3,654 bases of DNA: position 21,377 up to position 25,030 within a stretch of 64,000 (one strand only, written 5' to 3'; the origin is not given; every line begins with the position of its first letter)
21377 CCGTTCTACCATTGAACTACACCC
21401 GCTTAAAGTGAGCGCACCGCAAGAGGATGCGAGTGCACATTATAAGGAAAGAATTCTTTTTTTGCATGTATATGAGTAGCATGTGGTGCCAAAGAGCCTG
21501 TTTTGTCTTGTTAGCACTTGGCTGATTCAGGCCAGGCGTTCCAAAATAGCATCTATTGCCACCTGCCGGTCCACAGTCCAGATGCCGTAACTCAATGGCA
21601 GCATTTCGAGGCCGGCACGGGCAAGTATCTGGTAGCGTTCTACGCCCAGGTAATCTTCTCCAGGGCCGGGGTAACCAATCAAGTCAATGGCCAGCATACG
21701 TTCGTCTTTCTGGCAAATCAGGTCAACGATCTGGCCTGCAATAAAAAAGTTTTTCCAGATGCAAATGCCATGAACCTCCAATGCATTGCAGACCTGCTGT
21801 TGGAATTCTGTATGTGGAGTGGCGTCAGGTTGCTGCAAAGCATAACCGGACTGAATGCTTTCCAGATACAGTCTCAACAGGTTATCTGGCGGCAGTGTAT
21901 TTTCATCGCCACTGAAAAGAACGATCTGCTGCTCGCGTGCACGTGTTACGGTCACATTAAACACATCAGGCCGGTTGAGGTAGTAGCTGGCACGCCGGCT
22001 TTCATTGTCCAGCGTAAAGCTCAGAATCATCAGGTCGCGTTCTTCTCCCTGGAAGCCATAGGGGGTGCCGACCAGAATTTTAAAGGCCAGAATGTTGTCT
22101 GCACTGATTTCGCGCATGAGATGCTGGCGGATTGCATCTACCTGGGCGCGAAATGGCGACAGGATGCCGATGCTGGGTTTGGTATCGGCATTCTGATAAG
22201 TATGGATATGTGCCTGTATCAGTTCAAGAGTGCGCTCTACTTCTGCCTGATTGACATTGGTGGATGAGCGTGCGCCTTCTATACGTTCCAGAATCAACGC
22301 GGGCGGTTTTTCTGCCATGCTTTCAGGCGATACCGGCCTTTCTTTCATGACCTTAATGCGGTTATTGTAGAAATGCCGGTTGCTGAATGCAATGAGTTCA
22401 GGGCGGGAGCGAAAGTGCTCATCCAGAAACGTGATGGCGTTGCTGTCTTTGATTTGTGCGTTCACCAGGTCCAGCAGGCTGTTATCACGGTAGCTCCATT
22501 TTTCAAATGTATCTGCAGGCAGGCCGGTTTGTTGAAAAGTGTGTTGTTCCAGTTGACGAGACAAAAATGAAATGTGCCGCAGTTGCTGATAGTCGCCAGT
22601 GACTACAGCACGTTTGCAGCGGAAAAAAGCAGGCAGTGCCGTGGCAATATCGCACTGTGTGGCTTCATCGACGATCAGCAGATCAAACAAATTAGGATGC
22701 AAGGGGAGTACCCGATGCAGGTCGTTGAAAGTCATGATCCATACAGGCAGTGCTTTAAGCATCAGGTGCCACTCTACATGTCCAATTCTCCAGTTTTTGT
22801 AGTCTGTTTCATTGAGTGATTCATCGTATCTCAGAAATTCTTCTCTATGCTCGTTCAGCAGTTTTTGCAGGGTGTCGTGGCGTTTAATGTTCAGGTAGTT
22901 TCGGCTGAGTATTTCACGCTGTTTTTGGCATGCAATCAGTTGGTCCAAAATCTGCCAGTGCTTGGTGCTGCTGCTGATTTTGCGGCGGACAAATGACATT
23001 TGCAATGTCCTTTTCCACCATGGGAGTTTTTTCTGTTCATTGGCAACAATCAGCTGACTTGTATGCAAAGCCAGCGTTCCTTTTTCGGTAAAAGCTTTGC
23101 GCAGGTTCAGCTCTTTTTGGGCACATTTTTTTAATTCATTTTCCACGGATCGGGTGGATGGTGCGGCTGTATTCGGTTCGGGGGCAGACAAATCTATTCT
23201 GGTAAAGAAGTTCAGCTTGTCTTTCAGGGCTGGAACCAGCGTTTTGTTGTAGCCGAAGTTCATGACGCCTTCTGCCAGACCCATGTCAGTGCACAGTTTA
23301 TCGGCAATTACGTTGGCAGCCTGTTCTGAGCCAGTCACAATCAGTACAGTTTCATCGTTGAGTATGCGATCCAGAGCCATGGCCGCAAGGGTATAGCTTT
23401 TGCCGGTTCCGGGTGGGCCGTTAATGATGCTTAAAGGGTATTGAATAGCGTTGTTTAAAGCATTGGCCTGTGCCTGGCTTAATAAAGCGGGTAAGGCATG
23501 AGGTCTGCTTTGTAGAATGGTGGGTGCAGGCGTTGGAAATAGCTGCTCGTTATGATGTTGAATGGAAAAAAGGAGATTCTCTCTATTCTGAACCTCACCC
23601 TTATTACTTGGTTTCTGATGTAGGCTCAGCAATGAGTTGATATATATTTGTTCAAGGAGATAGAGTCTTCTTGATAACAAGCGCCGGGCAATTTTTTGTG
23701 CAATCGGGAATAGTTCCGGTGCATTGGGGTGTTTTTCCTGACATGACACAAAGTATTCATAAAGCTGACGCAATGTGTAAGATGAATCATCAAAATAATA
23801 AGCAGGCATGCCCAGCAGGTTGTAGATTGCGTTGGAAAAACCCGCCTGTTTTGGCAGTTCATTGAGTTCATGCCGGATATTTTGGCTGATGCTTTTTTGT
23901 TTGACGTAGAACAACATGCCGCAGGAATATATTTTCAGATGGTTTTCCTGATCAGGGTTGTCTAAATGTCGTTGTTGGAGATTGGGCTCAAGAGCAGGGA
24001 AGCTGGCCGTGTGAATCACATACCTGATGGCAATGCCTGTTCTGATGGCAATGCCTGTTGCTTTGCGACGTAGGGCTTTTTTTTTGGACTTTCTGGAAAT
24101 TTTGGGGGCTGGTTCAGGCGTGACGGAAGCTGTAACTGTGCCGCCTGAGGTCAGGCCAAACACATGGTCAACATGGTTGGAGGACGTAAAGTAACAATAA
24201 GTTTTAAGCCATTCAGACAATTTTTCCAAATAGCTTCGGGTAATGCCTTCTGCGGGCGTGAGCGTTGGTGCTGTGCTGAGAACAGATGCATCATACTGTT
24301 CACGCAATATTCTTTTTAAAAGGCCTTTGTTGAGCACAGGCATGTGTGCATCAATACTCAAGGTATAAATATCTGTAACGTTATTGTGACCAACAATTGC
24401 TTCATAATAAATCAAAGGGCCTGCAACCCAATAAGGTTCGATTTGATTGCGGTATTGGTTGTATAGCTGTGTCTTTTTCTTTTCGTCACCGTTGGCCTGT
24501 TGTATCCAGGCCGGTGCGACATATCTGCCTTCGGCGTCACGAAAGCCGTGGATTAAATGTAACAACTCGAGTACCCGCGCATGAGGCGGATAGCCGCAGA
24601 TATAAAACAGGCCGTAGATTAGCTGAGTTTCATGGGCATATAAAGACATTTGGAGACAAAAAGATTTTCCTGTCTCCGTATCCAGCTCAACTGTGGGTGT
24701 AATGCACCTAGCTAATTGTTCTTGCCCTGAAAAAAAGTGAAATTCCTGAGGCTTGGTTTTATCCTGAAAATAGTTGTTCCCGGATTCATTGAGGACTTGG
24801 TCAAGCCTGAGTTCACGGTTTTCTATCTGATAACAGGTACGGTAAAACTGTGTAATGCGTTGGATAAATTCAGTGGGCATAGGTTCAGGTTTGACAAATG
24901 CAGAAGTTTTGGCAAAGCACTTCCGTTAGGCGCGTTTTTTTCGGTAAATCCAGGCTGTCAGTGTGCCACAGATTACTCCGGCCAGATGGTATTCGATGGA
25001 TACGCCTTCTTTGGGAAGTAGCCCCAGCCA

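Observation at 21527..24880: SF1 helicase fused to Vsr/DUF559-like endonuclease, last gene of the array and adjacent to tRNA-Gly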

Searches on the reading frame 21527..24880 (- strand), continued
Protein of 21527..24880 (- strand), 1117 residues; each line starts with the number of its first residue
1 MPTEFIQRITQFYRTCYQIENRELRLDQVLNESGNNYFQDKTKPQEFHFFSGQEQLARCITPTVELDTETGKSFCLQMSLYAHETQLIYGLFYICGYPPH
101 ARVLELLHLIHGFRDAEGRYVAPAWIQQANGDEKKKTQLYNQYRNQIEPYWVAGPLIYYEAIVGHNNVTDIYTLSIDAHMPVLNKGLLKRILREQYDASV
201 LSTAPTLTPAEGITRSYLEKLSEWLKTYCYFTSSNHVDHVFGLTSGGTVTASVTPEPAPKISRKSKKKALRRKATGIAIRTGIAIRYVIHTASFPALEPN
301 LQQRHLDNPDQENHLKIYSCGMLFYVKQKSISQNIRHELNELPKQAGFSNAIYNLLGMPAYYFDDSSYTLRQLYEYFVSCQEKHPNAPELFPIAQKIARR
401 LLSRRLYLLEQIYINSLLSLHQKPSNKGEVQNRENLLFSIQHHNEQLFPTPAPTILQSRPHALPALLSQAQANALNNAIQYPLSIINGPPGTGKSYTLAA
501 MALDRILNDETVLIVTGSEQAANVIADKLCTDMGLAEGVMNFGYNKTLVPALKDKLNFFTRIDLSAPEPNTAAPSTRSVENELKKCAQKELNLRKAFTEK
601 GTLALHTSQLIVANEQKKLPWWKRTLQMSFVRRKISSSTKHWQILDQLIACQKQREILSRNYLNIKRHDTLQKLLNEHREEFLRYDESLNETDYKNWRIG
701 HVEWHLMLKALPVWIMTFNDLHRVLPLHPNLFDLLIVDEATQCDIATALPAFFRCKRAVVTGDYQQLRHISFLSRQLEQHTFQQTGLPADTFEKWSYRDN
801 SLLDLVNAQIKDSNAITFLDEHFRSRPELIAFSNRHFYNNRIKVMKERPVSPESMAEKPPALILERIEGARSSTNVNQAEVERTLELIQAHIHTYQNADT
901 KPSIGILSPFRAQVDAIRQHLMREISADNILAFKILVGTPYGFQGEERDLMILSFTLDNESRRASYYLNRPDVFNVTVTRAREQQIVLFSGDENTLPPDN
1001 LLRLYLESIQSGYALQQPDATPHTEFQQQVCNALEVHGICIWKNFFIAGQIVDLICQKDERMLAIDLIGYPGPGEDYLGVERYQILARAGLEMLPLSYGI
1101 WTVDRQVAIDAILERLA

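Call 88: search_protein_families(library=padloc, alignment_id=A7, max_evalue=1e-10)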
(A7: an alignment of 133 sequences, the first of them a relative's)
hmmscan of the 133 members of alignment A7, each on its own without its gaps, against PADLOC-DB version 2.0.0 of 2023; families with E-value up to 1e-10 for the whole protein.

A. member 1, L001:9170-9472:+ (100 aa): 0 families

B. families by the number of members that match (of 133 scanned): 31 families (the first 25 are shown)
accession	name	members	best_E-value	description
PDLC04134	mad2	2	1.3e-25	mads_2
PDLC04133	mad1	2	3.6e-11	mads_1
PDLC04795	PDC-S02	1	1.8e-146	-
PDLC04810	PDC-S02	1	2.1e-142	-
PDLC04831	PDC-S02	1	2.3e-142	-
PDLC04803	PDC-S02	1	4.2e-99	-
PDLC04807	PDC-S02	1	6.8e-82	-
PDLC04826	PDC-S02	1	1.2e-80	-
PDLC04813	PDC-S02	1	2.1e-78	-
PDLC04822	PDC-S02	1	9.8e-66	-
PDLC04811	PDC-S02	1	1.1e-50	-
PDLC04827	PDC-S02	1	1.3e-50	-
PDLC04798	PDC-S02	1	2.9e-48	-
PDLC04800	PDC-S02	1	1.4e-44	-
PDLC04820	PDC-S02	1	7.7e-42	-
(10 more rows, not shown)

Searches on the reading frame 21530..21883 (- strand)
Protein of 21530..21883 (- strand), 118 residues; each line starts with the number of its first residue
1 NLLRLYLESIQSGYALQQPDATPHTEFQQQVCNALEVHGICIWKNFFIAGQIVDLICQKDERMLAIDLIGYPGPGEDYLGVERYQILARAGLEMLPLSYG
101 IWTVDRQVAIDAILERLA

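Call 45: search_solved_structures(query=A3, max_evalue=10, show_alignments=3)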
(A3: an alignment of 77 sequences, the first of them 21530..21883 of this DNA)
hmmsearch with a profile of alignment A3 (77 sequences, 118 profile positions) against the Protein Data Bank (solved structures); distinct sequences matched with E-value up to 10: 12.
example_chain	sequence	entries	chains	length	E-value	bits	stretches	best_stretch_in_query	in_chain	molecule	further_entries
6yqx_A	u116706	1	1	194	0.00086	22.5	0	81-109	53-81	de novo designed TIM barrel DeNovoTIM13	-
6wvs_A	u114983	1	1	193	0.0019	21.4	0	81-109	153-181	DeNovoTIM15 hyperstable de novo TIM barrel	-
7p12_A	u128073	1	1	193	0.0038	20.4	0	81-109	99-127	DeNovoTIM13-SB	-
9qul_A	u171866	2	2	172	0.25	14.6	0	81-109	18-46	TFD-EH T87E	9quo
9quc_A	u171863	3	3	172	0.26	14.5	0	81-109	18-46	TFD-EH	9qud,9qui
6zv9_A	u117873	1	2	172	0.26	14.5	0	81-109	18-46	TFD-EE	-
6wxp_A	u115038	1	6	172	0.27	14.5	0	81-109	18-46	TFD-EE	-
6wxo_A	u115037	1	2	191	0.39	14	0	81-109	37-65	TFD-HE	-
4p94_A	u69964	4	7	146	0.91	12.8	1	14-87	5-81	Conserved flagellar protein F | Flagellar biosynthesis protein FlaF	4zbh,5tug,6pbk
5l3s_A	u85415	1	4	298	1.5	12.1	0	46-85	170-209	Signal recognition particle 54 kDa protein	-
5l3v_A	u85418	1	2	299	1.5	12.1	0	46-85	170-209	Signal recognition particle 54 kDa protein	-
1gef_A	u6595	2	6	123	1.6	12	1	26-67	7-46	HOLLIDAY JUNCTION RESOLVASE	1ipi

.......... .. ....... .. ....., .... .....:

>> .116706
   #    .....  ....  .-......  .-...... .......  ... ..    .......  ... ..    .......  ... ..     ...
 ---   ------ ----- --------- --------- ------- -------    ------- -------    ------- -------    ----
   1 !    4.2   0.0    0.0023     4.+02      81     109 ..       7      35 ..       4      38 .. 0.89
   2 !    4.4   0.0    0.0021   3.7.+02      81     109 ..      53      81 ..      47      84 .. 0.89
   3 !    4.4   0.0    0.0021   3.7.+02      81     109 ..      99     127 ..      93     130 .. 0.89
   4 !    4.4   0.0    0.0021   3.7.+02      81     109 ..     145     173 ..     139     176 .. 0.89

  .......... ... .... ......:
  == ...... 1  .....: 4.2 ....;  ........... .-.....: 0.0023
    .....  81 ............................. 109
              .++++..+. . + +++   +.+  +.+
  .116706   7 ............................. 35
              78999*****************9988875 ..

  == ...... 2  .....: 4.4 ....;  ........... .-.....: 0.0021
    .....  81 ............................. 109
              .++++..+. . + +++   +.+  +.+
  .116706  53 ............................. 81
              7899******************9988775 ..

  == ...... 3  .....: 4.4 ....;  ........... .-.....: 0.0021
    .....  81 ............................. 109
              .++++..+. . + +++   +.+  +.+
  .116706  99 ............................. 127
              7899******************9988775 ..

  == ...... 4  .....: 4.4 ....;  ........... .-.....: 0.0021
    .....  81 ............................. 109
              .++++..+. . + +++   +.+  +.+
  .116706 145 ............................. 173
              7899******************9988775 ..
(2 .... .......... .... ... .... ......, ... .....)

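Call 48: search_protein_families(library=pfam, alignment_id=A3, max_evalue=0.1)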
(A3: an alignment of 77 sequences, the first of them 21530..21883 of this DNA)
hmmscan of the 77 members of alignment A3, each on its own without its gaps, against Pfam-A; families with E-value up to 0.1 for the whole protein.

A. member 1, window:21530-21883:- (118 aa): 1 family
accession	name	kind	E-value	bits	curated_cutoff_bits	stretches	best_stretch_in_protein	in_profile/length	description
PF18741.7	MTES_1575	-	0.00025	21.5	38.2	1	27-117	1-96/96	REase_MTES_1575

B. families by the number of members that match (of 77 scanned): 11 families
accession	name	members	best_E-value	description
PF18741.7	MTES_1575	69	5.5e-08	REase_MTES_1575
PF08378.17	NERD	7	0.00025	Nuclease-related domain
PF08373.16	RAP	3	0.0042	RAP domain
PF01239.28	PPTA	1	0.0064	Protein prenyltransferase alpha subunit repeat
PF05770.16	Ins134_P3_kin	1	0.0068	Inositol 1,3,4-trisphosphate 5/6-kinase ATP-grasp domain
PF24355.1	DUF7514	1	0.015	Domain of unknown function (DUF7514)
PF22619.2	DNA_polI_exo1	1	0.015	DNA polymerase I, ribonuclease H-like domain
PF22395.2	Crb2-like_BRCT-like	1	0.047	Crb2-like, BRCT-like domain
PF03372.29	Exo_endo_phos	1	0.083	Endonuclease/Exonuclease/phosphatase family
PF25708.1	Phage_T7_Gp5_9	1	0.092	Phage T7 gp5.9 RecBCD inhibitor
PF19942.4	DUF6404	1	0.093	Family of unknown function (DUF6404)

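Call 62: predict_structure(alignment_id=A5)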
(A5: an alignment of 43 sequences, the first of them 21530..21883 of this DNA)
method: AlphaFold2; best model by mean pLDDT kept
length: 118 residues; sequences in the alignment: 43
mean_pLDDT: 82.9   pTM: 0.76
mean pLDDT of the five models: 82.9, 82.8, 81.4, 81.1, 79.8
residues with pLDDT >= 90: 59; 70-90: 27; 50-70: 29; < 50: 3
segments of 3 or more residues with pLDDT < 50: none
pLDDT, mean of each block of 10 residues (from residue 1): 63 53 77 97 89 92 92 64 87 92 96 96
secondary structure, 60 per line:
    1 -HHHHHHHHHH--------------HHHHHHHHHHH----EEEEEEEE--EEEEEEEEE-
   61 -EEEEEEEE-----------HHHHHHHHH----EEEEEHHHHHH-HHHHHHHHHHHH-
elements in order: H2-11 H26-36 E41-48 E51-59 E62-69 H81-89 E94-98 H99-104 H106-117

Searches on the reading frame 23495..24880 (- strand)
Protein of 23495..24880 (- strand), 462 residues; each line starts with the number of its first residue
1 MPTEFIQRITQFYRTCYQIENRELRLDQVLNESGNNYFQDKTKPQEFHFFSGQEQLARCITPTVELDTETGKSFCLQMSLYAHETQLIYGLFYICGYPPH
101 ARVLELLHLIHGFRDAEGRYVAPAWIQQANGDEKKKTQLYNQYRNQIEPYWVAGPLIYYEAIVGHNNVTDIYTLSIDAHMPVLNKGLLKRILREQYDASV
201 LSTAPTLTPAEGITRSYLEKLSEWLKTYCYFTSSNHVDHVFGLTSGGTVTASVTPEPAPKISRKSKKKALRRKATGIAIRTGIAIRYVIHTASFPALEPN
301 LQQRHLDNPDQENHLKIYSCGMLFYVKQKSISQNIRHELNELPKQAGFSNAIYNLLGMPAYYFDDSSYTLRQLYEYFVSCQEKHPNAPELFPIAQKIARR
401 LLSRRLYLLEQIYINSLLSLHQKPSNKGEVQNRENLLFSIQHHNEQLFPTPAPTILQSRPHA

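Call 47: search_protein_families(library=pfam, alignment_id=A4, max_evalue=0.1)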
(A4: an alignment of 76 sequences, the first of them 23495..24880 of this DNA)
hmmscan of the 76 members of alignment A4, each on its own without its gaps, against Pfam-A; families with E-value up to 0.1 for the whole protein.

A. member 1, window:23495-24880:- (462 aa): 0 families

B. families by the number of members that match (of 76 scanned): 8 families
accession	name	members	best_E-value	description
PF13195.11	DUF4011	17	0.00023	Protein of unknown function (DUF4011)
PF20543.3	CowN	1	0.026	N2-fixation sustaining protein CowN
PF24712.1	YxiG_2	1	0.027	YxiG-like protein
PF04909.20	Amidohydro_2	1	0.059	Amidohydrolase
PF08241.18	Methyltransf_11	1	0.077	Methyltransferase domain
PF20634.2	IFNGR1_transm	1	0.09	Interferon gamma receptor 1, transmembrane region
PF03934.19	T2SSK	1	0.091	Type II secretion system (T2SS), protein K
PF19229.4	DUF5882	1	0.091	Family of unknown function (DUF5882)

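Call 64: predict_structure(alignment_id=A6)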
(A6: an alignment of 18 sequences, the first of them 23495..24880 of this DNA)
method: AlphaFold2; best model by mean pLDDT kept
length: 462 residues; sequences in the alignment: 18
mean_pLDDT: 61.3   pTM: 0.50
mean pLDDT of the five models: 61.3, 56.8, 56.6, 56.1, 54.4
residues with pLDDT >= 90: 1; 70-90: 165; 50-70: 180; < 50: 116
segments of 3 or more residues with pLDDT < 50: 31-45, 47-54, 104-110, 245-306, 308-311, 448-462
pLDDT, mean of each block of 10 residues (from residue 1): 65 60 56 37 43 51 74 76 75 71 49 57 61 65 59 79 84 80 82 80 78 77 87 68 48 27 38 29 26 39 48 64 68 62 64 61 63 76 71 75 76 72 56 63 53 34 29
secondary structure, 60 per line:
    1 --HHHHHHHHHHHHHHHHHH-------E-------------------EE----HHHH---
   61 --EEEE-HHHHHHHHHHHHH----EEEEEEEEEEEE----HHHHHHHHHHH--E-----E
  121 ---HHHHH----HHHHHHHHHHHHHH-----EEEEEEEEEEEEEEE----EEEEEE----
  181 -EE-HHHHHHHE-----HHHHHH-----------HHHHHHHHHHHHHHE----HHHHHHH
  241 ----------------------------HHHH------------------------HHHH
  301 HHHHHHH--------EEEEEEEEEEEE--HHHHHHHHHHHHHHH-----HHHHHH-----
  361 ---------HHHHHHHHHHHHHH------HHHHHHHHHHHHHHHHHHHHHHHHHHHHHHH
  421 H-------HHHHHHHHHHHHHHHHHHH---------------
elements in order: H3-20 H54-57 E63-66 H68-80 E85-96 H101-111 H124-128 H133-146 E152-166 E171-176 H185-191 H198-203 H215-228 H234-240 H269-272 H297-307 E316-327 H330-344 H350-355 H370-383 H390-421 H429-447

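Call 66: search_protein_representatives(alignment_id=A6)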
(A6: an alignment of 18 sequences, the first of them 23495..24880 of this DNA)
Query: 18 sequences, 277 profile positions. Proteins with E-value up to 0.001 (for the whole library): 649; up to 1e-10: 472; up to 1e-30: 219. The best 150 are listed.
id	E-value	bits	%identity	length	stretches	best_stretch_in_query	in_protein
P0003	1.6e-99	349.3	-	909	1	4-277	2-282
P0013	3.9e-87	308.6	-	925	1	4-275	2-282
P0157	2.5e-58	214.1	-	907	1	8-276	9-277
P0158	7.2e-58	212.6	-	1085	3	4-247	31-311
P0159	7.1e-56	206.1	-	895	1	5-276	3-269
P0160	1.7e-55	204.9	-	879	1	7-277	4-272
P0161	4.5e-54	200.2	-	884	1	5-276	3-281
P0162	1.4e-52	195.3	-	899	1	9-276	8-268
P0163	1.9e-52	194.8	-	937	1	4-274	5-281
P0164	2.8e-52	194.3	-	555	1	7-276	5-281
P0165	2.1e-51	191.4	-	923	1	8-276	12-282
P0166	2.5e-51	191.2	-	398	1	6-276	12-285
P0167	4.1e-51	190.5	-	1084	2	5-264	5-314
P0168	4.3e-51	190.4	-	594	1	5-277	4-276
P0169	9.6e-51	189.2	-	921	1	5-275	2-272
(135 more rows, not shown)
